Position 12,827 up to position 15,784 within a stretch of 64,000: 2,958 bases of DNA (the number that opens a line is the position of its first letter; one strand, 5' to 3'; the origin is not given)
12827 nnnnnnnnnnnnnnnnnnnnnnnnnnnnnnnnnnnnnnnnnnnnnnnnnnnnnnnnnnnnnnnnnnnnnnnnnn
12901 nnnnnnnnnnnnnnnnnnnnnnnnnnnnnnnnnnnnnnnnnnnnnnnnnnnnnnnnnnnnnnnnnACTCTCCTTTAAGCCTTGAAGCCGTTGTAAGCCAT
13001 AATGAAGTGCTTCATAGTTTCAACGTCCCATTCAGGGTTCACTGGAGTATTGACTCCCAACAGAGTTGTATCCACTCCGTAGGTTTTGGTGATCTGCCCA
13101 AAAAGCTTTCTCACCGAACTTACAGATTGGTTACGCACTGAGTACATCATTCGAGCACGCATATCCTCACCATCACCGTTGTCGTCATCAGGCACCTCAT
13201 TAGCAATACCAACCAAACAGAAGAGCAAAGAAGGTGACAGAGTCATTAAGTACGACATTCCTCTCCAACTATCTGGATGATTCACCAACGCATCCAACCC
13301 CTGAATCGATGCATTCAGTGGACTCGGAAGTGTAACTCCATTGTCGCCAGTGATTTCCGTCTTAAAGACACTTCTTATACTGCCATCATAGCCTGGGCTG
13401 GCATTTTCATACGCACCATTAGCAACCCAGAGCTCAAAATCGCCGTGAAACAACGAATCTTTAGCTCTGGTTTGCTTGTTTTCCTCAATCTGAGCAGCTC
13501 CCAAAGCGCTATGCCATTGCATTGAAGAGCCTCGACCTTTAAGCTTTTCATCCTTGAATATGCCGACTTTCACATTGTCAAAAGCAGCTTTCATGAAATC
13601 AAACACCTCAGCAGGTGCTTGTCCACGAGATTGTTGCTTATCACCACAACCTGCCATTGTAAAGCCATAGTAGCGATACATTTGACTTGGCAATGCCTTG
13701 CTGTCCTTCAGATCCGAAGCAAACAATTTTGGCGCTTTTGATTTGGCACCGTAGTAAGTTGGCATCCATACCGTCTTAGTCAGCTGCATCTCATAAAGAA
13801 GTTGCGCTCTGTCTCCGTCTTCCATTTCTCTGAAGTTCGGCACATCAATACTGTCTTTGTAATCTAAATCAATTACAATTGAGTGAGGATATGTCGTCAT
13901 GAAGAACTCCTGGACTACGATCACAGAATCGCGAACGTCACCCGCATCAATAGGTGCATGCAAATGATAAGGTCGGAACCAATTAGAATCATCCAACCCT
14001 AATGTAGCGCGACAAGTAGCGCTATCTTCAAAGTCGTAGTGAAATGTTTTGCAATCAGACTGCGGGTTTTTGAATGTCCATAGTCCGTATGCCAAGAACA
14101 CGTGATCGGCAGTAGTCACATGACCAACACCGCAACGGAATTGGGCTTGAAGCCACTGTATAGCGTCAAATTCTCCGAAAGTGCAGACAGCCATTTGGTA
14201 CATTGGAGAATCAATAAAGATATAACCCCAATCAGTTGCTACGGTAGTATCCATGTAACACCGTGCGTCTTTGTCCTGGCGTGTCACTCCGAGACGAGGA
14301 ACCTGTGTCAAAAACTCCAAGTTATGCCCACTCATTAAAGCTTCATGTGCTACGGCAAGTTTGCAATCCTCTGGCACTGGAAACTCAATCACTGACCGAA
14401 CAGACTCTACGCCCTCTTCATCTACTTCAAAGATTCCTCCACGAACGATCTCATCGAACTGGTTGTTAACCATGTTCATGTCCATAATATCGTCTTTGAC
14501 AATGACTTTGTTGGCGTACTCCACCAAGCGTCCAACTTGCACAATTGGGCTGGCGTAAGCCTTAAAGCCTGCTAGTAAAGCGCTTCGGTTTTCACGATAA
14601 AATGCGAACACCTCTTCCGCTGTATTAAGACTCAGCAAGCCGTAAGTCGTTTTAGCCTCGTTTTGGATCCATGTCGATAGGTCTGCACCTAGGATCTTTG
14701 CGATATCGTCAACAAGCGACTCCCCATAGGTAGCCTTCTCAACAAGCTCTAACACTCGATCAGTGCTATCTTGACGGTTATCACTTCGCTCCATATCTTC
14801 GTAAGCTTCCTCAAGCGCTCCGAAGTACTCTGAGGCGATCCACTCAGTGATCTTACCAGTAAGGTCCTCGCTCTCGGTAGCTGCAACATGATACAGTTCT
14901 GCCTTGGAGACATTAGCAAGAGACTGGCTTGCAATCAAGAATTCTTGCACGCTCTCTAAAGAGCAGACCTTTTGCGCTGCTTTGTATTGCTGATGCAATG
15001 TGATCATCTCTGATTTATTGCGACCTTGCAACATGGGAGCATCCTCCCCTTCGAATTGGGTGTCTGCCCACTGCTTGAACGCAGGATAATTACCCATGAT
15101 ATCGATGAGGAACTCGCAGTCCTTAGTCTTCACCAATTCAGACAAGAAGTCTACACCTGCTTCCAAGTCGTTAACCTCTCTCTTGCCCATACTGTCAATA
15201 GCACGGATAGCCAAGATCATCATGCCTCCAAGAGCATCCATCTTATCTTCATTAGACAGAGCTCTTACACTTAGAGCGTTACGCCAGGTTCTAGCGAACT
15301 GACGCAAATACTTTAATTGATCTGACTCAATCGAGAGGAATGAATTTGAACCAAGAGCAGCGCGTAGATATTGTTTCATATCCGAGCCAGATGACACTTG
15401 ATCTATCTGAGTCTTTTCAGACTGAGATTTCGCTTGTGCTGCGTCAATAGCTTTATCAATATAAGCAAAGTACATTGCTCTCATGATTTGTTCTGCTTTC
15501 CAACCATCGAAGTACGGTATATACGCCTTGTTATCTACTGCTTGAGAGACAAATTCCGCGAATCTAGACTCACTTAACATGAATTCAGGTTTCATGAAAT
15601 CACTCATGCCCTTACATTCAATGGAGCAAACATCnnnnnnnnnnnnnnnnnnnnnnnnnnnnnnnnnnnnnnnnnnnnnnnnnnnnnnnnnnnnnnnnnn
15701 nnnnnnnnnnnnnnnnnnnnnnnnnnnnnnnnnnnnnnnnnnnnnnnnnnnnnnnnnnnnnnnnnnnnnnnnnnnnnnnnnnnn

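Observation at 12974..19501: Giant 2175-aa single-polypeptide RNA-polymerase-like protein in a contractile-tail-type phage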

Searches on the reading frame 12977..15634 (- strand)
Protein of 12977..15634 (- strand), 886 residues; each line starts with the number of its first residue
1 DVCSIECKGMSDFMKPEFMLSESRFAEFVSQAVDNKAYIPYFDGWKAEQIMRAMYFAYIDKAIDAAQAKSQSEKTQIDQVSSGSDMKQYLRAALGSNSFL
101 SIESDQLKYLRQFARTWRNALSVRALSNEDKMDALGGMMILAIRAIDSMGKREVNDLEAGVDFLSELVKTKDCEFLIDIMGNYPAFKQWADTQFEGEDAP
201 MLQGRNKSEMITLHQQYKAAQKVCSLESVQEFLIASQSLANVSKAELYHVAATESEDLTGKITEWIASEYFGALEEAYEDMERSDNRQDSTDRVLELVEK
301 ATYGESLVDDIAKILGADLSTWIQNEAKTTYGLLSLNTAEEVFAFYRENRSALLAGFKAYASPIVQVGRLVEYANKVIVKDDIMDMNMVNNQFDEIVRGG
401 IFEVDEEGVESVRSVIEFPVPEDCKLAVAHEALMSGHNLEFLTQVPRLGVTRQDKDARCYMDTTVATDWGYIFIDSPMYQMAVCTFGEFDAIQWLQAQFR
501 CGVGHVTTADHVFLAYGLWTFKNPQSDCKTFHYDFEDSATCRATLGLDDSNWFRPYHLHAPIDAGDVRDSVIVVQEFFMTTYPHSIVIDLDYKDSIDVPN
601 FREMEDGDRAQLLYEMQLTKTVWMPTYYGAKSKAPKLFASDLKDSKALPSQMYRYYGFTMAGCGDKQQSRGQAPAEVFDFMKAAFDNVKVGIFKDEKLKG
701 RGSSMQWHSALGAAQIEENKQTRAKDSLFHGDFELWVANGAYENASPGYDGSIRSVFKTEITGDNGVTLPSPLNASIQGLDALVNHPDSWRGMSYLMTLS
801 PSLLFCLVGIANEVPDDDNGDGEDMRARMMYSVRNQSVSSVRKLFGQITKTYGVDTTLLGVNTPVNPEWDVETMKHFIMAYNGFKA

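Call 93: predict_structure(alignment_id=A6)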
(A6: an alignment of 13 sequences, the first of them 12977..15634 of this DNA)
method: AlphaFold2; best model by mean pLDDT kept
length: 886 residues; sequences in the alignment: 13
mean_pLDDT: 60.9   pTM: 0.42
mean pLDDT of the five models: 60.9, 54.6, 54.5, 53.3, 50.6
residues with pLDDT >= 90: 3; 70-90: 329; 50-70: 270; < 50: 284
segments of 3 or more residues with pLDDT < 50: 1-11, 70-80, 103-105, 285-295, 379-384, 414-418, 450-463, 520-553, 561-564, 597-604, 606-617, 629-652, 664-671, 684-773, 783-801, 815-822, 882-886
pLDDT, mean of each block of 10 residues (from residue 1): 37 57 74 76 78 83 64 36 78 79 56 84 75 88 83 63 84 85 82 73 72 81 82 81 79 60 81 84 50 48 55 58 63 61 61 54 57 53 52 59 59 49 75 74 74 37 61 84 86 88 83 69 35 41 45 56 57 86 77 56 46 52 67 32 36 53 48 58 47 35 27 30 30 29 27 35 41 52 45 37 65 53 61 69 70 68 72 64 36
secondary structure, 60 per line:
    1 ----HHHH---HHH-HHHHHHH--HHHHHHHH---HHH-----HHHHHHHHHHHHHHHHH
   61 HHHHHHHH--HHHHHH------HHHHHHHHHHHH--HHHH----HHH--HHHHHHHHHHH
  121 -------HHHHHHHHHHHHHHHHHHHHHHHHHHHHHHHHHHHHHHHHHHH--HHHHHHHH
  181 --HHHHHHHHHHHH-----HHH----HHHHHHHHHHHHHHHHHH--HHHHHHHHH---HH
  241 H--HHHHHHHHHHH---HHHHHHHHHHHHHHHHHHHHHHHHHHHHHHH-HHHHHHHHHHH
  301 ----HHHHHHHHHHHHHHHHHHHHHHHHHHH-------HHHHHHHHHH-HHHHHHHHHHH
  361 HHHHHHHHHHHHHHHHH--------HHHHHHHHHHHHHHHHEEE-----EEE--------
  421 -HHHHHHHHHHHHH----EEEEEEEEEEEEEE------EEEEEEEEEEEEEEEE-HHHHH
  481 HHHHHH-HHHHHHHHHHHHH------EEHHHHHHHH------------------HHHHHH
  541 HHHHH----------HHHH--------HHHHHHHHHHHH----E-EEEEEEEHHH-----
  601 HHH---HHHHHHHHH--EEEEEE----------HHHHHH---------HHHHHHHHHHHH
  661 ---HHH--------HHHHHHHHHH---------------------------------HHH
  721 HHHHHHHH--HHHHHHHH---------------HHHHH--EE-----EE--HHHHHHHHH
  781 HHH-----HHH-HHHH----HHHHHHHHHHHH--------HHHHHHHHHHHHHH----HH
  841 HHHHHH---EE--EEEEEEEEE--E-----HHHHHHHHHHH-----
elements in order (helices of 4 or more, strands of 3 or more residues): H5-8 H16-22 H25-32 H44-68 H71-76 H83-94 H97-100 H110-120 H128-170 H173-180 H183-194 H207-224 H227-235 H244-254 H258-288 H290-300 H305-331 H339-348 H350-377 H386-401 E402-404 E410-412 H422-434 E439-452 E459-474 H476-486 H488-500 H509-516 H535-545 H556-559 H568-579 E586-592 H607-615 E618-623 H634-639 H649-660 H675-684 H718-728 H731-738 H754-758 H772-783 H793-796 H801-812 H821-834 H839-846 E854-862 H871-881

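Call 97: fold_search(model_id=the predicted structure, library=pdb)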
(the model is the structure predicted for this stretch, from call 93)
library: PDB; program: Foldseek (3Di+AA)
matches with E <= 10: 53; with E <= 0.001: 0
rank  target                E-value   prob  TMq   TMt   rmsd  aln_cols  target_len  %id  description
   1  7sqc_P0               5.0e-01  0.07  0.06  0.10  28.9       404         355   11  Ciliary C1 central pair apparatus isolated from Chlamydomonas reinhardtii (released 2022-04-13)
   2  9hcj_C0               9.0e-01  0.03  0.07  0.06  36.0      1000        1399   11  D. discoideum nuclear pore complex (released 2024-12-25)
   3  7tbk_A5               1.1e+00  0.03  0.08  0.06  42.1      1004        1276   10  Composite structure of the dilated human nuclear pore complex (NPC) symmetric core generated with a 37A in situ cryo- (released 2022-06-15)
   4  8cdj_D                1.1e+00  0.02  0.07  0.07  36.7       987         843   11  CAND1 b-hairpin++-SCF-SKP2 CAND1 rolling SCF engaged (released 2023-04-19)
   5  7tbl_A5               1.2e+00  0.03  0.08  0.06  42.1      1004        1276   10  Composite structure of the human nuclear pore complex (NPC) cytoplasmic face generated with a 12A cryo-ET map of the  (released 2022-06-22)
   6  8uxl_A                3.0e+00  0.02  0.07  0.03  34.5       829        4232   10  Structure of PKA phosphorylated human RyR2-R420W in the primed state in the presence of calcium and calmodulin (released 2023-11-22)
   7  2efk                  3.3e+00  0.04  0.06  0.16  29.5       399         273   13  Crystal structure of the EFC domain of Cdc42-interacting protein 4 (released 2007-05-29)
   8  6m3q_F                3.5e+00  0.06  0.08  0.18  38.3       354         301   12  Crystal structure of AnkB/beta4-spectrin complex (released 2020-05-13)
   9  2elb                  3.5e+00  0.05  0.08  0.14  20.5       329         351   12  Crystal Structure of the BAR-PH domain of human APPL1 (released 2007-05-29)
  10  7sqc_D2               3.5e+00  0.03  0.06  0.09  28.8       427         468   13  Ciliary C1 central pair apparatus isolated from Chlamydomonas reinhardtii (released 2022-04-13)
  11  3obv_H                4.0e+00  0.01  0.05  0.08  44.2       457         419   12  Autoinhibited Formin mDia1 Structure (released 2010-11-24)
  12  8tmc_C                4.4e+00  0.06  0.06  0.12  21.5       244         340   13  Cryo-EM structure of CorA in complex with conformation-specific synthetic antibody C12 and 20 mM MgCl2, State MG20-2 (released 2025-02-12)
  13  9fqr_E6               4.5e+00  0.03  0.07  0.13  38.8       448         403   10  96-nm repeat of axonemal doublet microtubules from bovine sperm (released 2025-03-26)
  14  9hcj_C1               4.5e+00  0.01  0.08  0.06  34.7       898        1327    8  D. discoideum nuclear pore complex (released 2024-12-25)
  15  7z8v_D                4.5e+00  0.01  0.07  0.07  34.2      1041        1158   12  CAND1-SCF-SKP2 (SKP1deldel) CAND1 engaged SCF rocked (released 2023-04-19)
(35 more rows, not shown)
